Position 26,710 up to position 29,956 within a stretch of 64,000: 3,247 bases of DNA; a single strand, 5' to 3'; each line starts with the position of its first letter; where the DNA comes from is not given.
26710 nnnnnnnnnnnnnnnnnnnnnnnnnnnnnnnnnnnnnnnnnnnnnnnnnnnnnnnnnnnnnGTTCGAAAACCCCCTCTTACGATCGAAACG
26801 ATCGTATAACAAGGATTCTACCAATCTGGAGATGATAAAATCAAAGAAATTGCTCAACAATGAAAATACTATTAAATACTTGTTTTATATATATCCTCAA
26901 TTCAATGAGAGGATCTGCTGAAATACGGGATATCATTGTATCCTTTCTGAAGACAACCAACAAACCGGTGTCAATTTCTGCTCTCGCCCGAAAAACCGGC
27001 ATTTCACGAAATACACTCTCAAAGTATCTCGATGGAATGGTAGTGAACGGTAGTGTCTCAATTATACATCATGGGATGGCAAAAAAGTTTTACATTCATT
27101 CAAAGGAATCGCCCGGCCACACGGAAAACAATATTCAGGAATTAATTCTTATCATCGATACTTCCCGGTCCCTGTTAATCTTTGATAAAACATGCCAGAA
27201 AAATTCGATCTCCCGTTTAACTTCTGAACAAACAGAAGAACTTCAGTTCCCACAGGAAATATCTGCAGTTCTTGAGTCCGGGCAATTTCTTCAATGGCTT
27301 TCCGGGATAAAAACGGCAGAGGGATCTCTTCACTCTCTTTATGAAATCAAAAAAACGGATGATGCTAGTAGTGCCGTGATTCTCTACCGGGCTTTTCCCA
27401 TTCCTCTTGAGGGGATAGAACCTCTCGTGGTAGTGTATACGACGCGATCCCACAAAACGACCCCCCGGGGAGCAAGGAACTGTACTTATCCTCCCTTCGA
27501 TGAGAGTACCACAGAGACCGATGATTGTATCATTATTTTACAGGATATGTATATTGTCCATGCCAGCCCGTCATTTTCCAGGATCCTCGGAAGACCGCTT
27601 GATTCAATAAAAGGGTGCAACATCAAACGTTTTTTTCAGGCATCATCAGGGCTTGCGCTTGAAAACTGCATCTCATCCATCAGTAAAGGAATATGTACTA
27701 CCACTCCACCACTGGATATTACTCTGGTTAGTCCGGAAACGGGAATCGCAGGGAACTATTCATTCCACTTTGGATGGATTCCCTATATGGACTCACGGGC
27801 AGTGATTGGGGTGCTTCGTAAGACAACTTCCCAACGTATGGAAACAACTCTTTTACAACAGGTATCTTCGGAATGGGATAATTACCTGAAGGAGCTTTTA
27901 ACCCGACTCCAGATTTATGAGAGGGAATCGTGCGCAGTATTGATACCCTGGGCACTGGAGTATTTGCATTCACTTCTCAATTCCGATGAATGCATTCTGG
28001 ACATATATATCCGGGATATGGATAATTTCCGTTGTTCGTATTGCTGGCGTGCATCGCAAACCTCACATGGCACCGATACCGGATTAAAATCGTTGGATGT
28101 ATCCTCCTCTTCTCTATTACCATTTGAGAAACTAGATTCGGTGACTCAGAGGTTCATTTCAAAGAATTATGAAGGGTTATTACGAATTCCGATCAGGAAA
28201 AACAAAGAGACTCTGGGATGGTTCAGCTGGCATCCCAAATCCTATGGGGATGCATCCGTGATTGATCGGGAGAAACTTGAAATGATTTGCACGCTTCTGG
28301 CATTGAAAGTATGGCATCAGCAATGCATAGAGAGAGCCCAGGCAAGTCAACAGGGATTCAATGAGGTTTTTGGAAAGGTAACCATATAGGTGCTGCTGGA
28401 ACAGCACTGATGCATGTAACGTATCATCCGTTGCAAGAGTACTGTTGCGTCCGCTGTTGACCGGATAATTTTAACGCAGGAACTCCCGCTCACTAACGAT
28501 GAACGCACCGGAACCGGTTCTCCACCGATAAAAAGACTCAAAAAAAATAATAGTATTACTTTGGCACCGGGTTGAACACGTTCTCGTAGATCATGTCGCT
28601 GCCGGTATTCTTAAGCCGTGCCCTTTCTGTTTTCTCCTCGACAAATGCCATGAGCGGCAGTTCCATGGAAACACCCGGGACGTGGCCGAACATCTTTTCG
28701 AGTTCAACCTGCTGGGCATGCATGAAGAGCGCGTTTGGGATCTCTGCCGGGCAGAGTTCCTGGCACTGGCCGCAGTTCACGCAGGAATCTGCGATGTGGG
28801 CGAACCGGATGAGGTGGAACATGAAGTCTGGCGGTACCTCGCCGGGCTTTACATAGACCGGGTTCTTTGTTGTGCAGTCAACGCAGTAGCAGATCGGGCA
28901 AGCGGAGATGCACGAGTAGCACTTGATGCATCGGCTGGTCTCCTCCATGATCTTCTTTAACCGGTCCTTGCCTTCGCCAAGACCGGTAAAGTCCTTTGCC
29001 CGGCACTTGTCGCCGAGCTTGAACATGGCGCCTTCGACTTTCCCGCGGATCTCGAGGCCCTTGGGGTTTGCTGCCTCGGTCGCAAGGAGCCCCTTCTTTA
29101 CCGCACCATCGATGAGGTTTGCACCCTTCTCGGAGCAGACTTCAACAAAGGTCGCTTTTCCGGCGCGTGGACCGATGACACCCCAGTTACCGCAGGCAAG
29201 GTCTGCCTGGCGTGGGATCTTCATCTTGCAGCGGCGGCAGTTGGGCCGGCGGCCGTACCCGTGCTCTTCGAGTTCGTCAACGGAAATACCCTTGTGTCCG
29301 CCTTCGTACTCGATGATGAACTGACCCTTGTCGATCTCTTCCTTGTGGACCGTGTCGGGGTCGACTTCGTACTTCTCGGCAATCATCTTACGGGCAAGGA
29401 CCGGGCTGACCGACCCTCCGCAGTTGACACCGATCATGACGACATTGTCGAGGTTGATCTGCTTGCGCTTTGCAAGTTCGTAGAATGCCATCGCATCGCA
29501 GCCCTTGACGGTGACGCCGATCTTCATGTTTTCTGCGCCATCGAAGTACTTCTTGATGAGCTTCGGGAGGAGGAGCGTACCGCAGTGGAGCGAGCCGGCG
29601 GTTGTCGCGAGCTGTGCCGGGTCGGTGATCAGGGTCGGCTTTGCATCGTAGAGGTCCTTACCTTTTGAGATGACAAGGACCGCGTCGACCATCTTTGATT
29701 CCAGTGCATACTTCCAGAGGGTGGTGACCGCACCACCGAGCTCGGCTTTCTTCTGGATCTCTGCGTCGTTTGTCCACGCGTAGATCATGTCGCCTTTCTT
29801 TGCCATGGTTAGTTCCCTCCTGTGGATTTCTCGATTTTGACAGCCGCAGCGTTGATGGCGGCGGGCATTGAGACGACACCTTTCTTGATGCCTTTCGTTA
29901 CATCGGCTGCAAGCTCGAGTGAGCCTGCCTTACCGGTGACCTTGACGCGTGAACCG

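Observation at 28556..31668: FdhA-like pseudoenzyme paired with intact FdhB: a probable F420H2 electron-input module rather than a formate dehydrogenase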

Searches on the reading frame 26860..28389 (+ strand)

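Call 69: search_protein_families(library=pfam, proteins=[window:26860-28389:+], max_evalue=0.01)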
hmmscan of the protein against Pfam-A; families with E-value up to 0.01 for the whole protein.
window:26860-28389:+ (509 aa): 5 families
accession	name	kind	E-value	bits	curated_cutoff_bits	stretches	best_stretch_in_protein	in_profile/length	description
PF08279.18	HTH_11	-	0.00016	21.9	25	1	26-58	5-37/55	HTH domain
PF13443.12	HTH_26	-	0.00022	21.9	22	1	37-60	11-34/63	Cro/C1-type HTH DNA-binding domain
PF09339.16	HTH_IclR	-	0.00054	20.1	22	1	28-65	10-47/52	IclR helix-turn-helix domain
PF13426.13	PAS_9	-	0.0014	19.3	27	1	222-276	2-58/103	PAS domain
PF07453.19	NUMOD1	-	0.0023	18.6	22.8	1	37-57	17-37/37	NUMOD1 domain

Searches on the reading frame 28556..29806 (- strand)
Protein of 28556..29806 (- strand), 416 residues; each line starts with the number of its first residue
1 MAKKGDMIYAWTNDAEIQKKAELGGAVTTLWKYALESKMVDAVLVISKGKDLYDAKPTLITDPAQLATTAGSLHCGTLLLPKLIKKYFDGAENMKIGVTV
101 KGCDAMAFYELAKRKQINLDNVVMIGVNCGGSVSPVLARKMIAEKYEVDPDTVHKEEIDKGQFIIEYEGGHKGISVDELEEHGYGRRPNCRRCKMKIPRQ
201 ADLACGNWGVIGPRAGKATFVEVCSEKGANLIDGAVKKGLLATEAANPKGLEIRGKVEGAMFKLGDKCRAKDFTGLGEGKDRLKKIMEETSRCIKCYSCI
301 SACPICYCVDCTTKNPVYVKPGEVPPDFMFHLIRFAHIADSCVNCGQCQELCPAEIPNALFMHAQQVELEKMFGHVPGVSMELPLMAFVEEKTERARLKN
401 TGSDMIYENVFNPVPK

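Call 3: search_protein_families(library=pfam, proteins=[window:28556-29806:-], max_evalue=0.01)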
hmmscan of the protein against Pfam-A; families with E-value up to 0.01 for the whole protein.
window:28556-29806:- (416 aa): 12 families
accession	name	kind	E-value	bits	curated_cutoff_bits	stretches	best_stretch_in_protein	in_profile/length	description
PF04432.18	FrhB_FdhB_C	-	3.5e-39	134.5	23.3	1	94-248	2-149/150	Coenzyme F420 hydrogenase/dehydrogenase, beta subunit C terminus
PF04422.18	FrhB_FdhB_N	-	3.5e-24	85.2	22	1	7-85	1-78/78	Coenzyme F420 hydrogenase/dehydrogenase, beta subunit N-term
PF00037.32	Fer4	-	2.6e-07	30.6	21.1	2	339-355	5-21/24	4Fe-4S binding domain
PF13237.11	Fer4_10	-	1.1e-06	28.8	25.5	1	339-362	6-22/53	4Fe-4S dicluster domain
PF13183.11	Fer4_8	-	3.1e-06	28.1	27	1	290-356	2-68/68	4Fe-4S dicluster domain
PF12797.12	Fer4_2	-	3.1e-05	24.1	24.5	2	336-354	4-22/22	4Fe-4S binding domain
PF12838.12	Fer4_7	-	0.00019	22.3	27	1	292-355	1-51/52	4Fe-4S dicluster domain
PF17179.9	Fer4_22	-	0.00097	20.4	27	0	340-356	79-95/95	4Fe-4S dicluster domain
PF13187.11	Fer4_9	-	0.0013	19.1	27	1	292-355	1-50/52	4Fe-4S dicluster domain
PF14697.11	Fer4_21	-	0.0046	17.5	35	0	338-364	3-30/59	4Fe-4S dicluster domain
PF12837.12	Fer4_6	-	0.0048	17.2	25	1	337-355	4-22/24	4Fe-4S binding domain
PF13534.11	Fer4_17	-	0.0093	16.9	22.2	1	292-356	1-60/61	4Fe-4S dicluster domain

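Call 4: search_protein_families(library=ncbifam, proteins=[window:28556-29806:-], max_evalue=0.01)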
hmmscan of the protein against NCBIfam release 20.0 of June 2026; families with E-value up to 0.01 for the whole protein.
window:28556-29806:- (416 aa): 20 families
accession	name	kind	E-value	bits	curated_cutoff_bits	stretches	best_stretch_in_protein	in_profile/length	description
TIGR03289.1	frhB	equivalog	4.6e-26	91.5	331.5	1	6-252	6-251/275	coenzyme F420 hydrogenase subunit beta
NF006807.0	PRK09325.1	subfamily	6.9e-25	87.7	269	1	6-247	9-247/283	coenzyme F420-reducing hydrogenase subunit beta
NF040616.1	F420_dehyd_FpoF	exception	2.3e-10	40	475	1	20-253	89-309/337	F420H2 dehydrogenase subunit FpoF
NF006808.0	PRK09326.1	equivalog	8.7e-10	38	444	1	20-210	90-273/341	F420H2 dehydrogenase subunit F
TIGR00273.1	TIGR00273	equivalog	1e-08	34.5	444.8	1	287-375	289-377/432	LutB/LldF family L-lactate oxidation iron-sulfur protein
NF045670.1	quin_L_LdhH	equivalog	2.5e-08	32.7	800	1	285-358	298-372/706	L-lactate dehydrogenase (quinone) large subunit LdhH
NF045663.1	diclust_near_Sec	equivalog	7.2e-07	27.7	530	1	283-397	296-409/759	pyridine nucleotide-disulfide oxidoreductase/dicluster-binding protein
TIGR00314.1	cdhA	equivalog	0.00018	19.5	781.3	1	280-358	388-455/784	CO dehydrogenase/acetyl-CoA synthase complex subunit alpha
NF040763.1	FeFe_hydrog_A6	exception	0.00024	19.6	765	1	283-354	137-202/571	NADH-dependent [FeFe] hydrogenase, group A6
TIGR04395.1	cutC_activ_rSAM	equivalog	0.00031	20.1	360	0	277-306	40-69/309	choline TMA-lyase-activating enzyme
NF003454.1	PRK05035.1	equivalog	0.00057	18.5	345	1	339-372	366-400/556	electron transport complex subunit RsxC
NF004536.0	PRK05888.1-1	equivalog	0.00089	18.6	212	1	289-355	56-112/180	NADH-quinone oxidoreductase subunit NuoI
TIGR02512.1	FeFe_hydrog_A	subfamily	0.0009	18.2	405.95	1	286-355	2-65/375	[FeFe] hydrogenase, group A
NF058577.1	FdxA_fam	equivalog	0.00091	19.4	65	1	338-355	5-22/52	4Fe-4S ferredoxin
NF040833.1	sulfhyd_HydB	equivalog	0.00095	18.1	750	0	341-388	311-356/367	NADPH-dependent hydrogenase/sulfhydrogenase 1 subunit beta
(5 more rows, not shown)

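Call 6: search_solved_structures(query=window:28556-29806:-, show_alignments=3, max_evalue=0.00001)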
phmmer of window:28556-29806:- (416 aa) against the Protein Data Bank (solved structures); distinct sequences matched with E-value up to 0.00001: 9.
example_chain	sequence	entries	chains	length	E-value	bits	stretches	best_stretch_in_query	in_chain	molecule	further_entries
7bkb_E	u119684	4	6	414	1.1e-217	726.7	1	1-412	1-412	Formate dehydrogenase, beta subunit (F420)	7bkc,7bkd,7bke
9t1s_M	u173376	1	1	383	1.2e-119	403.8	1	5-384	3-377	formate dehydrogenase (coenzyme F420)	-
8rvu_E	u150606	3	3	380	2.9e-103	349.8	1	10-387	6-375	Formate dehydrogenase, beta subunit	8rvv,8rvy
3zfs_C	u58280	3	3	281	9.5e-16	61.5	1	6-246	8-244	F420-REDUCING HYDROGENASE, SUBUNIT BETA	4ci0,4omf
8rja_E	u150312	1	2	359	6e-11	45.7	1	4-257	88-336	Coenzyme F420 hydrogenase/dehydrogenase, beta subunit C terminus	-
6qii_B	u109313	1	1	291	1.9e-10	44.1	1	8-246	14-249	Coenzyme F420 hydrogenase subunit beta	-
6qgr_B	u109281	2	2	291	1.9e-10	44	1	8-246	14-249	Coenzyme F420 hydrogenase subunit beta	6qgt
9r51_B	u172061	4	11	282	6.7e-09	39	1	8-241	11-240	F420-reducing [NiFe]-hydrogenase from Methanothermococcus thermolithotrophicus subunit bet | F420-reducing [NiFe]-hydrogenase from Methanothermococcus thermolit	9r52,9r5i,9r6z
8riu_B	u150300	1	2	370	4.8e-07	32.9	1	6-249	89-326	Coenzyme F420 hydrogenase/dehydrogenase, beta subunit C terminus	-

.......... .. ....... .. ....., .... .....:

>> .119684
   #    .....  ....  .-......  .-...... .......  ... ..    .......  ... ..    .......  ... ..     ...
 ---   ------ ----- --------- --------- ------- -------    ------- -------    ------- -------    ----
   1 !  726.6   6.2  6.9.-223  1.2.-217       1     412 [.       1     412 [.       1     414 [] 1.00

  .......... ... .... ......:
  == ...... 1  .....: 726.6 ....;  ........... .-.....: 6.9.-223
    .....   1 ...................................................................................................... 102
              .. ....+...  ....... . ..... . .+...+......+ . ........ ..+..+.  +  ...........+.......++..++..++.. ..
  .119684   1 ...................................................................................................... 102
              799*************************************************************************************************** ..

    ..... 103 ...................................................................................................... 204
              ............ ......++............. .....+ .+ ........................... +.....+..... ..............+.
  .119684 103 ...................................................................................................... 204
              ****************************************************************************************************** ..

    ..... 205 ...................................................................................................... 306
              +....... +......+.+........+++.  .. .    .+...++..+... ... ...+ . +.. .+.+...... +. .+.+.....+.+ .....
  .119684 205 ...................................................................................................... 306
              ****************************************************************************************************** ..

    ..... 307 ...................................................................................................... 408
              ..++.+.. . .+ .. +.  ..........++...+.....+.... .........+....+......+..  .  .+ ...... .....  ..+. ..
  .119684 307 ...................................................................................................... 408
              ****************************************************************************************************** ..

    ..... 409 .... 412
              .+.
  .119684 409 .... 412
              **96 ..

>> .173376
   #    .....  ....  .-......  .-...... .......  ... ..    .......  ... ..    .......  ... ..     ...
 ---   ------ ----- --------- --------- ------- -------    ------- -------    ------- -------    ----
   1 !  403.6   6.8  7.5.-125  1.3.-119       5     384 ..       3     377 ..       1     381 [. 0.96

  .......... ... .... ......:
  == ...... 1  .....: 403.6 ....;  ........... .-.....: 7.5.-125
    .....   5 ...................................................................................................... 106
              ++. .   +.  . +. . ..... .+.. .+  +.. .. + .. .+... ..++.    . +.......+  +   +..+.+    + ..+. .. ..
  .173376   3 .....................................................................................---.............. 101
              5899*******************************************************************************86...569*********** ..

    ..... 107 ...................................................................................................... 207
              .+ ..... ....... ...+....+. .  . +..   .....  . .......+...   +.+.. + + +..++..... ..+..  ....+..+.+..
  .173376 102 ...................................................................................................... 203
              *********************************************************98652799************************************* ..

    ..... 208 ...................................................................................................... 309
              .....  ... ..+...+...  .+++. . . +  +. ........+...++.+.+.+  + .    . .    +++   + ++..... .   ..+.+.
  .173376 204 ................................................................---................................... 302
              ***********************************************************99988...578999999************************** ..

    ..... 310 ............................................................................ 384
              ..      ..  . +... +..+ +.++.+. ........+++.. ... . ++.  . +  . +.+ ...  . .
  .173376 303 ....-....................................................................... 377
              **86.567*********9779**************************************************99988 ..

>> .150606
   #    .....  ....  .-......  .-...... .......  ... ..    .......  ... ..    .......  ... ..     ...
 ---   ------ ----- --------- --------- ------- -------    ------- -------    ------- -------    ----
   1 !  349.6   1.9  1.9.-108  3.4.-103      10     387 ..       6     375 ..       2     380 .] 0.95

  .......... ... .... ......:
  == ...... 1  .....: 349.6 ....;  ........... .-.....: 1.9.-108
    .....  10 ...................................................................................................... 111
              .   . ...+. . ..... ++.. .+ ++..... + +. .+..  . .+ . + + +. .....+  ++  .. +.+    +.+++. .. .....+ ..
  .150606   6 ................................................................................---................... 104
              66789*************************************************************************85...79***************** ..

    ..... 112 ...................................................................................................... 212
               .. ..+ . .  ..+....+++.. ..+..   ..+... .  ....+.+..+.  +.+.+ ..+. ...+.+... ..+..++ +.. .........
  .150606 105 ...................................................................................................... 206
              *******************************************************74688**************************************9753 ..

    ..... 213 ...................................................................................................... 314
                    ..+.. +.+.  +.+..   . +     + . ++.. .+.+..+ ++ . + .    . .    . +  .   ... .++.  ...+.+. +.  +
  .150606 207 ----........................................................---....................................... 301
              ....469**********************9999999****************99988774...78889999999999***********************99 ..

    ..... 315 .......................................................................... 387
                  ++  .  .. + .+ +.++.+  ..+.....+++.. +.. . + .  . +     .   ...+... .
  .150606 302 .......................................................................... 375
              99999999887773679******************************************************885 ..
